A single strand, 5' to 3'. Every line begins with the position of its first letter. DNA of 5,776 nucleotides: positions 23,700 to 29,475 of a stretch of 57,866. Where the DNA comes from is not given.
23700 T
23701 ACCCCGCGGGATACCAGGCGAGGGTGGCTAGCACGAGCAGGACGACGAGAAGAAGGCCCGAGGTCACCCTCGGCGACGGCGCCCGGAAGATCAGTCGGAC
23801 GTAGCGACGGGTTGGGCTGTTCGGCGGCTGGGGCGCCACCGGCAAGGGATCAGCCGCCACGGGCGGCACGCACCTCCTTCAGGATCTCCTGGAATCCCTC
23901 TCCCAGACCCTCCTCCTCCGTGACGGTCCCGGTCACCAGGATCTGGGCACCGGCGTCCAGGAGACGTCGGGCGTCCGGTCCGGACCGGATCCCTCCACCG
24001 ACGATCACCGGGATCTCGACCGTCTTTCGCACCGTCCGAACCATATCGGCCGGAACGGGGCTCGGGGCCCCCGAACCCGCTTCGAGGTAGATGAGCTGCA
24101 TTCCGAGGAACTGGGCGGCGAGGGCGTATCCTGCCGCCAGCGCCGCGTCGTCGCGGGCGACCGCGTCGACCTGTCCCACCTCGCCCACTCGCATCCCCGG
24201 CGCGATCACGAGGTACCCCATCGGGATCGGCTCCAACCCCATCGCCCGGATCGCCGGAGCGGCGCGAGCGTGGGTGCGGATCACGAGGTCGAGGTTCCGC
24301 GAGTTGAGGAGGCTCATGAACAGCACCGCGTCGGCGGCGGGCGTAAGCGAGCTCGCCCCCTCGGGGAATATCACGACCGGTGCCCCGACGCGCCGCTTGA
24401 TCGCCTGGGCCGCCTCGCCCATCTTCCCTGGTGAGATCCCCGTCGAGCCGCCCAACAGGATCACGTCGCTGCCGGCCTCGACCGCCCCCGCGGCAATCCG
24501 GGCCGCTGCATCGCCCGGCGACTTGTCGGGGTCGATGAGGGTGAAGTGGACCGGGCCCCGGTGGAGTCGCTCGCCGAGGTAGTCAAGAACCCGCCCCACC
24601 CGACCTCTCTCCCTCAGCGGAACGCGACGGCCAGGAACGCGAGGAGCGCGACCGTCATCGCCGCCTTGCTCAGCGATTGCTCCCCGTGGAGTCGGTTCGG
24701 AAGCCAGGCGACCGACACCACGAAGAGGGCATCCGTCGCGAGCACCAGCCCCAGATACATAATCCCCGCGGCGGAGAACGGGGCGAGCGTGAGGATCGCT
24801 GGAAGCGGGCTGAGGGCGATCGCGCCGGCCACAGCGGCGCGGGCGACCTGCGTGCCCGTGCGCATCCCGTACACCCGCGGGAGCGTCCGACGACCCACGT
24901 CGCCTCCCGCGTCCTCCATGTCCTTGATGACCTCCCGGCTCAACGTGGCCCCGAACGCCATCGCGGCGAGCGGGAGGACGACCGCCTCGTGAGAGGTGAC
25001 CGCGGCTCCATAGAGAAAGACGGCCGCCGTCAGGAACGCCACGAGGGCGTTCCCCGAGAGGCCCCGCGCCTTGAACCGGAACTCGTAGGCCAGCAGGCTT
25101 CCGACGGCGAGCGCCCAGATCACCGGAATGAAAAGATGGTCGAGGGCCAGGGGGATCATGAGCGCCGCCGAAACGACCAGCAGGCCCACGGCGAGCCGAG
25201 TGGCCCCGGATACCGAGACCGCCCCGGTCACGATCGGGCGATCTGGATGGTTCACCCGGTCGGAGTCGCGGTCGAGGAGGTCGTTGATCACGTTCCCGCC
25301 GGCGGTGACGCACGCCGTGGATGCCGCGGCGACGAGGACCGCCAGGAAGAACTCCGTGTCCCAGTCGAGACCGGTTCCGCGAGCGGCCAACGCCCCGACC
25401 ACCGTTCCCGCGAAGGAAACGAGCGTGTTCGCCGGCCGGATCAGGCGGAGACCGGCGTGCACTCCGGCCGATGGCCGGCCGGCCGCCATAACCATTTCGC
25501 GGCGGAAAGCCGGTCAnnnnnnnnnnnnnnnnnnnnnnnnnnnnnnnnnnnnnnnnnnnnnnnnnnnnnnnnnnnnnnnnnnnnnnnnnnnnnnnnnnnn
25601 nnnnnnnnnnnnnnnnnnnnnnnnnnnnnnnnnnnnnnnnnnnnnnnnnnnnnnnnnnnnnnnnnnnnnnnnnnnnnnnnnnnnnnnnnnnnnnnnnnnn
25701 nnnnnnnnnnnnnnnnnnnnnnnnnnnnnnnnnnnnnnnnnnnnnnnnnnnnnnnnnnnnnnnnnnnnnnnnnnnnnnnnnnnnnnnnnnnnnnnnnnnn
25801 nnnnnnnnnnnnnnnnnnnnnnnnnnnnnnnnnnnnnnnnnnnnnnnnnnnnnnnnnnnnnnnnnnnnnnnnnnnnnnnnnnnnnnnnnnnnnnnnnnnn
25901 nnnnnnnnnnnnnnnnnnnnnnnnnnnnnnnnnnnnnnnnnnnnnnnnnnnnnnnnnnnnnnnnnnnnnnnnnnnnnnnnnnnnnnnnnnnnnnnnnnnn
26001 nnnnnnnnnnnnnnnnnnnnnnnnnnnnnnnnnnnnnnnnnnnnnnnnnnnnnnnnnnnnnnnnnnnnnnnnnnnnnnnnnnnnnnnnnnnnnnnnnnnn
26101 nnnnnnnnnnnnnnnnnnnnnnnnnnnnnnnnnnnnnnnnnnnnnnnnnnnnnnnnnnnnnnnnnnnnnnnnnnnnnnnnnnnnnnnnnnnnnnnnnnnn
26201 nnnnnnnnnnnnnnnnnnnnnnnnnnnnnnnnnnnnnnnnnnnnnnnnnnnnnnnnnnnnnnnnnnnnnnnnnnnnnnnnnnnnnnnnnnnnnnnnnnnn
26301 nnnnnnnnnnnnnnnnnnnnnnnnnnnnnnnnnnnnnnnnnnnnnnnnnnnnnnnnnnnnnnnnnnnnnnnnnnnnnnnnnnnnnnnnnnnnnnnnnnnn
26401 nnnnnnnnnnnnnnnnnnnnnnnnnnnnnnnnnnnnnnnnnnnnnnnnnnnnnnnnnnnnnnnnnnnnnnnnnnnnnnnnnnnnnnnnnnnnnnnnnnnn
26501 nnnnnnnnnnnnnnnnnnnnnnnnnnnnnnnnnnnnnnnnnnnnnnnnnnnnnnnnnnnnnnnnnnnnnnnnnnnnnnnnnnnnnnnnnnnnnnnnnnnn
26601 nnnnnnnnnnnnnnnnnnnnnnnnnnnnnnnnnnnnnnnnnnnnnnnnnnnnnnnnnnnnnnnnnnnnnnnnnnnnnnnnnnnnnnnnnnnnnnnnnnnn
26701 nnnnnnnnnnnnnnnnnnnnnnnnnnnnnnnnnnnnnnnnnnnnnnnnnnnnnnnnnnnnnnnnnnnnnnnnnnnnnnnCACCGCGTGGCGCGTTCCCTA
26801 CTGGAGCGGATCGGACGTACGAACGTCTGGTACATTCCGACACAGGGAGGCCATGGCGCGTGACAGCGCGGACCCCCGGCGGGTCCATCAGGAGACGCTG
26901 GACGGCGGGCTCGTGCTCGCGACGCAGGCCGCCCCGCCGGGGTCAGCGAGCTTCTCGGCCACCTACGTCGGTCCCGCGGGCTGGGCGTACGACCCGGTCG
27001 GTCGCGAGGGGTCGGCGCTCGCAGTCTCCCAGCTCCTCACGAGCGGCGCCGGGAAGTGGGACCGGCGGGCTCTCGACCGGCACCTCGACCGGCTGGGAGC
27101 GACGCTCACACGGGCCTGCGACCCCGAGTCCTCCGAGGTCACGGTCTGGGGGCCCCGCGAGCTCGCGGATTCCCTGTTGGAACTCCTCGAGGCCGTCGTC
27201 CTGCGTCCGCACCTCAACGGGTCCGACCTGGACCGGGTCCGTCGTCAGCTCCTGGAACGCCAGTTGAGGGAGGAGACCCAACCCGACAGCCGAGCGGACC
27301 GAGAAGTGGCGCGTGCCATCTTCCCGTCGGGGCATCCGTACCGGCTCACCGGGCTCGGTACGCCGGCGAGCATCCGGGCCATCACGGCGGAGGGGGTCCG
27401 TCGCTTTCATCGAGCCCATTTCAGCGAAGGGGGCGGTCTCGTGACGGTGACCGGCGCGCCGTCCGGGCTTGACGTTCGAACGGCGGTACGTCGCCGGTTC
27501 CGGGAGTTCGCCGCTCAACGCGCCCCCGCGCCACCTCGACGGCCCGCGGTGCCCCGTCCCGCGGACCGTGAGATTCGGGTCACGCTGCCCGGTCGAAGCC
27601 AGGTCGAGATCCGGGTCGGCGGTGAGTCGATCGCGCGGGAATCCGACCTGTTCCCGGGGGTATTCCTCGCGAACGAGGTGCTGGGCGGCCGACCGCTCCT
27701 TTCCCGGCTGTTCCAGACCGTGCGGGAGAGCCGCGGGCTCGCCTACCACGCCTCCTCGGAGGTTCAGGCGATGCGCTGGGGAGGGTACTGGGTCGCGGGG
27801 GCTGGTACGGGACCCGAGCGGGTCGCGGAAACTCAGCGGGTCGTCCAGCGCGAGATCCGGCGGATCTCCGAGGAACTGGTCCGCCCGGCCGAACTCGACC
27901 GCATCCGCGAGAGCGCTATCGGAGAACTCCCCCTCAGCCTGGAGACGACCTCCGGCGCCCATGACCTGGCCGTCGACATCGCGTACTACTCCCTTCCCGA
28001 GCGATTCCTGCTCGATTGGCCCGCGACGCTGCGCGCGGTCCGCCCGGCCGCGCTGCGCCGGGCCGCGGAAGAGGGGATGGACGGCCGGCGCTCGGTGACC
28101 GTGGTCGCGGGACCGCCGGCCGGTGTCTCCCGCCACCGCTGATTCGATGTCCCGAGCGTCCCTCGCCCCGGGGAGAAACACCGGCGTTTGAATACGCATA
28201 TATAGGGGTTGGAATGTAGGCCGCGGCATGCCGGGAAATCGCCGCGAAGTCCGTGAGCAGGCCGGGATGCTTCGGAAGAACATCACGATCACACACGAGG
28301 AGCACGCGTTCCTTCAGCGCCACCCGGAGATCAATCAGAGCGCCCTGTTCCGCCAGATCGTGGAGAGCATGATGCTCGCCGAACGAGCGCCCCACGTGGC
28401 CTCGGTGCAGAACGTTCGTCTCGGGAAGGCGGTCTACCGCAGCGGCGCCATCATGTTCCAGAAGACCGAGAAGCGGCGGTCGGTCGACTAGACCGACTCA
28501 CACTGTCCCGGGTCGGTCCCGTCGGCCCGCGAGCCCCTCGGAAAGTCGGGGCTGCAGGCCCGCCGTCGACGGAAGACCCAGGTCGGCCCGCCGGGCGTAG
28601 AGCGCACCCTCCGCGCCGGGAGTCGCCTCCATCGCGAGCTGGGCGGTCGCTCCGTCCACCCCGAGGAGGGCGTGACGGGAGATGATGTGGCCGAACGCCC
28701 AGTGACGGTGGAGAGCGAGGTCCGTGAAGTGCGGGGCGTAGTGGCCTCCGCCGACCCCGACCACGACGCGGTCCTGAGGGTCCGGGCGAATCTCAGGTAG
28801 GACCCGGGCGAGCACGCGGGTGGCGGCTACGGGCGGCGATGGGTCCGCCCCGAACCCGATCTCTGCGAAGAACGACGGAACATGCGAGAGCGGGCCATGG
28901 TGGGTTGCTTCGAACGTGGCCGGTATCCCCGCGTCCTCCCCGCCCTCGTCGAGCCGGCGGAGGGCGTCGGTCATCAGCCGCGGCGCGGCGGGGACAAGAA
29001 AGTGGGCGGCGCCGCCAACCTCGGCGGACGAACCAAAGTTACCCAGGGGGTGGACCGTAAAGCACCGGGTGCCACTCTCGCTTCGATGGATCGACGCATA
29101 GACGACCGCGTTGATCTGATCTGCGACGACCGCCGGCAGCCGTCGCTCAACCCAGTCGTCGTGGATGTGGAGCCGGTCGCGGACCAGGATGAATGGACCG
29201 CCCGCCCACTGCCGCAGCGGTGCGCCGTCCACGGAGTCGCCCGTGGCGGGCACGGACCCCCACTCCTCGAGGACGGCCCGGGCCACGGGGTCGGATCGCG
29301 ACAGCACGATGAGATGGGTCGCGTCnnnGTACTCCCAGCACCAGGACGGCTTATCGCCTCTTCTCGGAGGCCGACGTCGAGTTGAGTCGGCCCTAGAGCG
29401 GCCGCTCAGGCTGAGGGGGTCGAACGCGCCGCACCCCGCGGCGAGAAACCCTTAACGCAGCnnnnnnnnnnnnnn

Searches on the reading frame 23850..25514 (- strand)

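Call 35: search_protein_families(library=pfam, proteins=[window:23850-25514:-], max_evalue=0.001)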
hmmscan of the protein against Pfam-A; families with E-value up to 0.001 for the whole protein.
window:23850-25514:- (554 aa): 3 families
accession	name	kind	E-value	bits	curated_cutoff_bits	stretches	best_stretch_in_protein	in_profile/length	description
PF01884.23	PcrB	-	1.9e-48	165.4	23.9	1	323-544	8-222/226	PcrB family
PF00977.27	His_biosynth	-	2.9e-08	33.9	23.6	1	452-532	27-105/228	Histidine biosynthesis protein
PF01180.27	DHO_dh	-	1.5e-05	24.8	27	1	486-548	224-287/291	Dihydroorotate dehydrogenase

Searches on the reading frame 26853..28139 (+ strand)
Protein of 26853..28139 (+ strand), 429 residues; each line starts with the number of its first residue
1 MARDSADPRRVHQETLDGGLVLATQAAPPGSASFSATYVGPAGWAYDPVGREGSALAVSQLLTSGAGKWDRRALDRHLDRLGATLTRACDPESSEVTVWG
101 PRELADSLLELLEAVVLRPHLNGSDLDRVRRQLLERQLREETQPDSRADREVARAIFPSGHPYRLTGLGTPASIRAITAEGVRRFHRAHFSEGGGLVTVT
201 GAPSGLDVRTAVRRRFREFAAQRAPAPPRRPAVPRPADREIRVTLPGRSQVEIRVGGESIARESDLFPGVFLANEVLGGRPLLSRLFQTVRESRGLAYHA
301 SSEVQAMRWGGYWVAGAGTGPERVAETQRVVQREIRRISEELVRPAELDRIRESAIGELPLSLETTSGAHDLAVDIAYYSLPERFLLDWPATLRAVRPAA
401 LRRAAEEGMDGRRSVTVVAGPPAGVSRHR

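Call 92: search_protein_families(library=pfam, proteins=[window:26853-28139:+], max_evalue=0.0001)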
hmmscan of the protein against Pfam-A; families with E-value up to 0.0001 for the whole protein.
window:26853-28139:+ (429 aa): 2 families
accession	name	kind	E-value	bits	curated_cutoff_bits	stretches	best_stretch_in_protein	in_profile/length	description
PF05193.26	Peptidase_M16_C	-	2.6e-16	60.4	23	1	177-353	2-179/181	Peptidase M16 inactive domain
PF00675.25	Peptidase_M16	-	1.8e-05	25.1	22.3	1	23-144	3-123/149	Insulinase (Peptidase family M16)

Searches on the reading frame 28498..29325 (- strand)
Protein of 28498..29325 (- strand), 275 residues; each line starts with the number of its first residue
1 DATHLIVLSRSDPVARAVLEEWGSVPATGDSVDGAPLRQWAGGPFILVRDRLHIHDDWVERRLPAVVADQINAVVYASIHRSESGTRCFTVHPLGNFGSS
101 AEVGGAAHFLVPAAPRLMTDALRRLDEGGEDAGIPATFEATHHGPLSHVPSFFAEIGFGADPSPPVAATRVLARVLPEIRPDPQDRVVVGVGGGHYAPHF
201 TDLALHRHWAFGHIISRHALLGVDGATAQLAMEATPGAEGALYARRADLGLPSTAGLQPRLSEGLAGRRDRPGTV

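Call 92: search_protein_families(library=pfam, proteins=[window:28498-29325:-], max_evalue=0.0001)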
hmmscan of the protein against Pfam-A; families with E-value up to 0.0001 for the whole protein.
window:28498-29325:- (275 aa): 1 family
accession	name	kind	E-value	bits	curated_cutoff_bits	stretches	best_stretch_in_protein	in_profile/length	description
PF04414.18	tRNA_deacylase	-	4.2e-41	141.2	33.6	1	70-244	4-181/205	D-aminoacyl-tRNA deacylase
